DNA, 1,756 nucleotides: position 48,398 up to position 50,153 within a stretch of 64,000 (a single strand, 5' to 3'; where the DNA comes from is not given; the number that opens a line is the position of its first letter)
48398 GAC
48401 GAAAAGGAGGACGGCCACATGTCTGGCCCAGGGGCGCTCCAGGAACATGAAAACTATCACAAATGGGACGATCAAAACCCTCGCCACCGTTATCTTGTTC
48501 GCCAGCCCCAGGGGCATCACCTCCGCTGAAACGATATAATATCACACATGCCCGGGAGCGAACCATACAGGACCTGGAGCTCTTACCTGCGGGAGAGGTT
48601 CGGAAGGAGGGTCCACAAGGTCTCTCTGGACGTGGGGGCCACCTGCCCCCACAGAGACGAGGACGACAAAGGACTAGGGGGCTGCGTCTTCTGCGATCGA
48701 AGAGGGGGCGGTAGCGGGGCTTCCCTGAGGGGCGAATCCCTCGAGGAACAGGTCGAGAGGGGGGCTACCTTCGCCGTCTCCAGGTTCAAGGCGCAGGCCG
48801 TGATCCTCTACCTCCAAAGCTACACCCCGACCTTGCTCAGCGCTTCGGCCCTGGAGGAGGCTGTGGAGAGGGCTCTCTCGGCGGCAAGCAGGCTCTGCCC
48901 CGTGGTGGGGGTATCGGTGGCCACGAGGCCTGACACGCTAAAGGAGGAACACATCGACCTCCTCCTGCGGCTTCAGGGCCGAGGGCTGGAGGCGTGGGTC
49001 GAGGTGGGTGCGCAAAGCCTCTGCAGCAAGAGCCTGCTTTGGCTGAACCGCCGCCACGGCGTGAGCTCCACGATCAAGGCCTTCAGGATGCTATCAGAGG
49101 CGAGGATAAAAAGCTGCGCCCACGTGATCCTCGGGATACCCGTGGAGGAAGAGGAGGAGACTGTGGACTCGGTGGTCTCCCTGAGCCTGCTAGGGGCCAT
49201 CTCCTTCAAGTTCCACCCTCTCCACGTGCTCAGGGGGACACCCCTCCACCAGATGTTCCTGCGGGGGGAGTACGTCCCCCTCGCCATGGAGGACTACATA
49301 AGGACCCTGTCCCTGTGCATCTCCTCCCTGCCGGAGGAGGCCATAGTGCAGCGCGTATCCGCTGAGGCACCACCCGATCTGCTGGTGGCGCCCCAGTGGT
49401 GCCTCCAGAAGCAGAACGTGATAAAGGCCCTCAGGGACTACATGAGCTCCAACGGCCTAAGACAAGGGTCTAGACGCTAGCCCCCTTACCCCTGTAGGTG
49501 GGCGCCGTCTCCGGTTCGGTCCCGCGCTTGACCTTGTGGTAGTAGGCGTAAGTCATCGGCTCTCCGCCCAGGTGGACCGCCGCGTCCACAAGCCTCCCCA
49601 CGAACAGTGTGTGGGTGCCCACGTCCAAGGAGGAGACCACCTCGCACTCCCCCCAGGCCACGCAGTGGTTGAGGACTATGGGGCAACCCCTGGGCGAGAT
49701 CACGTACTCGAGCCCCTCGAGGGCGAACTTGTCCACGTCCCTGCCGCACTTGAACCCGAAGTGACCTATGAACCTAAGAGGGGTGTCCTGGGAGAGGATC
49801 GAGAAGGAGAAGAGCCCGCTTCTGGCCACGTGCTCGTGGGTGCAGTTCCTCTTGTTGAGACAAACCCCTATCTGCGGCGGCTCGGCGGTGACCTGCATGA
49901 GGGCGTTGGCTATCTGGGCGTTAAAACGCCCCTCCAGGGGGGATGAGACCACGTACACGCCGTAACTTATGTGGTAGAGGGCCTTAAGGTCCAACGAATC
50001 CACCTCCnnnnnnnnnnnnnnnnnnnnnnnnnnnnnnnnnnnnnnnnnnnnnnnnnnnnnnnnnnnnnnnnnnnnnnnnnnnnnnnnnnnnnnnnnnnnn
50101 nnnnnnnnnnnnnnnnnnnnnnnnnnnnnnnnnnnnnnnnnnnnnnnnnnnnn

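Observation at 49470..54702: Compact oxygen/oxidative-stress module: FprA, selC, tsaE-tsaB, PerR-like Fur, ODP-like di-iron domain, soluble MCP, flavoredoxin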

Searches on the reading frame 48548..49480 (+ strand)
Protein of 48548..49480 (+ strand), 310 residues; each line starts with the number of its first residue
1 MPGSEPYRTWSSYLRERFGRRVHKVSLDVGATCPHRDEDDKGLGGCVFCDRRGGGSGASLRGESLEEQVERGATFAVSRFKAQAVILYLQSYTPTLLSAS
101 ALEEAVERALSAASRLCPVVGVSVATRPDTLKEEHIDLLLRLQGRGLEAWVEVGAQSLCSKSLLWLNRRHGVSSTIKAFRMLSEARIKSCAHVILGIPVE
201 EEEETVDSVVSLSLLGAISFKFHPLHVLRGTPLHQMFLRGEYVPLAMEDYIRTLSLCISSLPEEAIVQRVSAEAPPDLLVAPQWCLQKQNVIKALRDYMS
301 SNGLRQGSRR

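Call 4: search_protein_families(library=pfam, proteins=[window:48548-49480:+], max_evalue=0.01)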
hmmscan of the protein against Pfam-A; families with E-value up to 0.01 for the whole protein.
window:48548-49480:+ (310 aa): 2 families
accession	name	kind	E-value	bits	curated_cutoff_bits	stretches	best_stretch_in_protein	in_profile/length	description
PF16199.10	Radical_SAM_C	-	1.6e-23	83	31.9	1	220-299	4-83/85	Radical_SAM C-terminal domain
PF04055.27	Radical_SAM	-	1.9e-11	44.8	29.5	1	45-207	10-161/166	Radical SAM superfamily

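Call 5: search_protein_families(library=ncbifam, proteins=[window:48548-49480:+], max_evalue=0.01)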
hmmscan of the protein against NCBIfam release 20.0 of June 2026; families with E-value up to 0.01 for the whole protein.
window:48548-49480:+ (310 aa): 12 families
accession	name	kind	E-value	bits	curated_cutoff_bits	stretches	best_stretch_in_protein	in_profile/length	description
TIGR01212.1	TIGR01212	equivalog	2e-71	240.6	180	1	7-309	2-299/302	tRNA modification radical SAM protein MnmL/YtqA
TIGR01211.1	ELP3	subfamily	1.2e-21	76.8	350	1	95-306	171-375/522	tRNA uridine(34) 5-carboxymethylaminomethyl modification radical SAM/GNAT enzyme Elp3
TIGR03994.1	rSAM_HemZ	equivalog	5.8e-10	38.8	321.4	1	83-250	137-299/401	coproporphyrinogen dehydrogenase HemZ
TIGR04072.2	rSAM_ladder_B12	equivalog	6.6e-10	38.2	360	1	126-242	264-377/443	lipid biosynthesis B12-binding/radical SAM protein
TIGR04013.1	B12_SAM_MJ_1487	hypoth_equivalog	1.1e-09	37.7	251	1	126-236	247-356/382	TIGR04013 family B12-binding domain/radical SAM domain-containing protein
NF006067.1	PRK08208.1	equivalog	6.9e-07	28.6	380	1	65-209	72-211/427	STM4012 family radical SAM protein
NF006061.0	PRK08207.1-4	equivalog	8.6e-07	28.1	702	1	86-227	231-370/501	coproporphyrinogen III oxidase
NF006065.0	PRK08207.2-4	equivalog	3.1e-06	26.5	922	1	123-233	264-374/484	coproporphyrinogen III oxidase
NF006066.0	PRK08207.2-5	equivalog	1.8e-05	23.6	1117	1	83-234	245-393/518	coproporphyrinogen III oxidase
NF006060.0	PRK08207.1-3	equivalog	3.2e-05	22.9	653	1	125-249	247-368/477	coproporphyrinogen III oxidase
TIGR00539.1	hemN_rel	equivalog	0.00033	19.9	205.4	1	76-210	43-174/361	radical SAM family heme chaperone HemW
TIGR00433.2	bioB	equivalog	0.0023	17.2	225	1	170-266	167-256/307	biotin synthase BioB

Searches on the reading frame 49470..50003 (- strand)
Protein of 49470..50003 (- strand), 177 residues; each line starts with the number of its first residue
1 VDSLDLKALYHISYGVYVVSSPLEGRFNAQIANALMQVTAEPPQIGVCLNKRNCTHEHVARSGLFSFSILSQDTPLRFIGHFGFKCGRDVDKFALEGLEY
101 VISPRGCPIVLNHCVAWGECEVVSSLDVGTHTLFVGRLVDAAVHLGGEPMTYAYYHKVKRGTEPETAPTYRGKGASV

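Call 4: search_protein_families(library=pfam, proteins=[window:49470-50003:-], max_evalue=0.01)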
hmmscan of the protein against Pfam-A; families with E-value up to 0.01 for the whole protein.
window:49470-50003:- (177 aa): 1 family
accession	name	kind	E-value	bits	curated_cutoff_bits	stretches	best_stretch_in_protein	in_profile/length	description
PF01613.24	Flavin_Reduct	-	3.3e-34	118.7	27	1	10-158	2-148/153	Flavin reductase like domain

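Call 5: search_protein_families(library=ncbifam, proteins=[window:49470-50003:-], max_evalue=0.01)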
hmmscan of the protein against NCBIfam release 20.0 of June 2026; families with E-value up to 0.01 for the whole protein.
window:49470-50003:- (177 aa): 8 families
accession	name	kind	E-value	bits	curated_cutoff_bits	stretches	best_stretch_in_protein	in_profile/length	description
NF045733.1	StyMonoxStyB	equivalog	9.9e-13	48.3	200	1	11-151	10-140/150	styrene monooxygenase NADH-dependent flavin reductase subunit StyB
NF045630.1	monooxsub_HsaB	equivalog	3.1e-11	43.4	230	1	8-164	13-161/186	3-hydroxy-9,10-secoandrosta-1,3,5(10)-triene-9,17-dione monooxygenase reductase subunit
TIGR03615.1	RutF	equivalog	2.7e-09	37.2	254.75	1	30-152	31-148/156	NADH-dependent FMN reductase RutF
NF052639.1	FlvnRedFerAPor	equivalog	3.9e-09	36.3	260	1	8-152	10-147/158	flavin reductase FerA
NF042921.1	HpaC_Thermus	equivalog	7e-09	35.9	200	1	7-157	7-144/150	4-hydroxyphenylacetate 3-monooxygenase reductase subunit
NF045919.1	HphnlacHdxRed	equivalog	1.1e-08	34.6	340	1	7-152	12-150/309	p-hydroxyphenylacetate 3-hydroxylase reductase component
TIGR02296.1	HpaC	equivalog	3.1e-07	30.5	205.95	1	9-143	5-136/154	4-hydroxyphenylacetate 3-monooxygenase, reductase component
NF012030.0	PRK15486.1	equivalog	0.0019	18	315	1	16-149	21-151/170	4-hydroxyphenylacetate 3-monooxygenase reductase subunit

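Call 40: search_solved_structures(query=window:49470-49994:-, max_evalue=0.00001)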
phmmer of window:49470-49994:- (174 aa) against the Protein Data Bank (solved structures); distinct sequences matched with E-value up to 0.00001: 16.
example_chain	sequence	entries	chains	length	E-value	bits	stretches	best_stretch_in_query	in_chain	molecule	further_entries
1i0r_A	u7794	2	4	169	1.1e-47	165.5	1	1-167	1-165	CONSERVED HYPOTHETICAL PROTEIN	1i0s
4l82_A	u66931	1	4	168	2.4e-11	47.1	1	10-154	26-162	RifeA.00250.a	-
1rz0_A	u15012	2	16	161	1e-10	45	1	8-163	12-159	phenol 2-hydroxylase component B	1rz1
3rh7_A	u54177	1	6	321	1e-09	41.8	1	12-136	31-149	Hypothetical oxidoreductase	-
5cho_A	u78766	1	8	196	1.2e-09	41.6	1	12-149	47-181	Flavin reductase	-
3bnk_A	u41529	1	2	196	1.2e-09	41.5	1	14-138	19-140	Flavoredoxin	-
4f07_A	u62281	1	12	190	2e-08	37.6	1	10-144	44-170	Styrene monooxygenase component 2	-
2d5m_A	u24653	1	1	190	2e-08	37.6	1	35-140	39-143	flavoredoxin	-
3cb0_A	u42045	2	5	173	2.1e-07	34.3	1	6-155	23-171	4-HYDROXYPHENYLACETATE 3-MONOOXYGENASE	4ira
4xhy_A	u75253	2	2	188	2.1e-07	34.2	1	5-150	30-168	Flavin reductase domain protein, FMN-binding protein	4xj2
1wgb_A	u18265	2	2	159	3.1e-07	33.7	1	4-147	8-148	probable flavoprotein | putative flavoprotein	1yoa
1usc_A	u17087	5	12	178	2.5e-06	30.7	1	4-137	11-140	PUTATIVE STYRENE MONOOXYGENASE SMALL COMPONENT | FLAVOREDOXIN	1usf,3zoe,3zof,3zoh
4r82_A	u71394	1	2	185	2.5e-06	30.7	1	26-143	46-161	Oxidoreductase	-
4hx6_A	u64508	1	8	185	2.7e-06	30.6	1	26-143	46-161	Oxidoreductase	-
2r0x_A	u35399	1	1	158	3.2e-06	30.4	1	6-146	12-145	Possible flavin reductase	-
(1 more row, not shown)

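Call 43: search_solved_structures(query=window:49470-49994:-, max_evalue=1e-30, show_alignments=1)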
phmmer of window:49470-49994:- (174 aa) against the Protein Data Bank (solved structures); distinct sequences matched with E-value up to 1e-30: 1.
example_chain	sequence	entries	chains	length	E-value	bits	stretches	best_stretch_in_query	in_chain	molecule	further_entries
1i0r_A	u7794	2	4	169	1.1e-47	165.5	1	1-167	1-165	CONSERVED HYPOTHETICAL PROTEIN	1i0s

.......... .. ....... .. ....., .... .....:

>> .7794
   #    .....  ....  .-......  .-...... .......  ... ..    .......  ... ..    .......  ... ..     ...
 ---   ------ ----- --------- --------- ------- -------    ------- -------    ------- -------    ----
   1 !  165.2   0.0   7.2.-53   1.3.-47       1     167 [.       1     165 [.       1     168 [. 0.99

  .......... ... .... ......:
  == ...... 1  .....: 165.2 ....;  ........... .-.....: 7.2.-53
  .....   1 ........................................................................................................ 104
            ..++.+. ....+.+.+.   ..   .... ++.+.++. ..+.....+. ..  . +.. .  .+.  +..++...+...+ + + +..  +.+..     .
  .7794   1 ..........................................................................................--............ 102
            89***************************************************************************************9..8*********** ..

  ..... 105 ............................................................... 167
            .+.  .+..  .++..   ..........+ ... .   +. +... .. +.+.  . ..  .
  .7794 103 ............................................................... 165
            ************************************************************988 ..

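Call 58: find_related_loci(query=window:49470-49994:-, collection=metagenome_contigs, flank=5000)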
Query window:49470-49994:- (174 aa) in metagenome_contigs; peptide patterns used: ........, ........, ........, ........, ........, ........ (x = any residue, [..] = any of these).
600 stretches matched a pattern (row limit reached: there are more); 569 encode a relative of the query (tblastn E <= 1e-3); the best 80 are kept; 80 distinct loci.
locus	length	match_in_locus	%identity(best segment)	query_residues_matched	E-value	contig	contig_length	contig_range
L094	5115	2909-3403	60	1-167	1e-67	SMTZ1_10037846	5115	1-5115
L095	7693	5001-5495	60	1-167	1e-67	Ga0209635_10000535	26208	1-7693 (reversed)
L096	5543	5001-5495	59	1-167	2e-67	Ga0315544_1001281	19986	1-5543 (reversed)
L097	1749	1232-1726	57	1-167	3e-70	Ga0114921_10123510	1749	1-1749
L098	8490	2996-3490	59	1-167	7e-67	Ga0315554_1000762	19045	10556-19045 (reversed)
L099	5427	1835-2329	59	1-167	9e-67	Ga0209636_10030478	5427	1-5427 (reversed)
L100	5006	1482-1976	56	1-167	2e-66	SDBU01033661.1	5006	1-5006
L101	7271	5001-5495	59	1-167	5e-66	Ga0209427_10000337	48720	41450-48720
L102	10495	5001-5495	59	1-167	4e-66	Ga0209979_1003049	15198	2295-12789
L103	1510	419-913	59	1-167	4e-69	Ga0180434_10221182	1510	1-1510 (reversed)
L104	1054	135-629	60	1-167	6e-71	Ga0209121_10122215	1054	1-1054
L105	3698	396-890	59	1-167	4e-66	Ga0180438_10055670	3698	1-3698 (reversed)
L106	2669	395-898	60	1-170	9e-67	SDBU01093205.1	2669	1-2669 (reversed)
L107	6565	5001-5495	59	1-167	4e-66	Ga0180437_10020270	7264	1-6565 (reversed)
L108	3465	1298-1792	58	1-167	8e-66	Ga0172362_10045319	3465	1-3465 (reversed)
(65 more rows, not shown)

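Call 63: search_protein_families(library=pfam, alignment_id=A5, max_evalue=0.001)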
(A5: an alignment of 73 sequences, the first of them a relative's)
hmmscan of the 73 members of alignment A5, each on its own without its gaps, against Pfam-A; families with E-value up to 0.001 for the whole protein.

A. member 1, L095:5700-6086:+ (129 aa): 3 families
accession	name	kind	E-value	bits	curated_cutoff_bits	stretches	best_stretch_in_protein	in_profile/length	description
PF13596.12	PAS_10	-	8.7e-28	97.5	22.1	1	11-115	2-106/106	PAS domain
PF08448.16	PAS_4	-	4.5e-06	27.3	23.1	1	14-116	1-107/110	PAS fold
PF13426.13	PAS_9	-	0.00099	19.8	27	0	23-116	6-103/103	PAS domain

B. families by the number of members that match (of 73 scanned): 42 families (the first 25 are shown)
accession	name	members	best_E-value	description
PF01458.23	SUFBD_core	29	4.6e-42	SUF system FeS cluster assembly, SufBD core domain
PF02915.23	Rubrerythrin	13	6.1e-17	Rubrerythrin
PF01475.25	FUR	4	9.7e-26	Ferric uptake regulator family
PF01206.22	TusA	4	1.3e-25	Sulfurtransferase TusA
PF00037.32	Fer4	3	1.6e-08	4Fe-4S binding domain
PF13237.11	Fer4_10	3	4.3e-08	4Fe-4S dicluster domain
PF12838.12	Fer4_7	3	4.3e-07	4Fe-4S dicluster domain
PF12837.12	Fer4_6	3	6.5e-07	4Fe-4S binding domain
PF14697.11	Fer4_21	3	1.5e-06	4Fe-4S dicluster domain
PF13187.11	Fer4_9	3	8.3e-06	4Fe-4S dicluster domain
PF25160.1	LdpA_Fe-S-bd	2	4.3e-08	LdpA Fe-S cluster-binding domain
PF12797.12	Fer4_2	2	2e-06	4Fe-4S binding domain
PF13546.12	DDE_5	1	1.4e-73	DDE superfamily endonuclease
PF13686.11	DrsE_2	1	4.6e-51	DsrE/DsrF/DrsH-like family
PF00106.31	adh_short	1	6.3e-42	short chain dehydrogenase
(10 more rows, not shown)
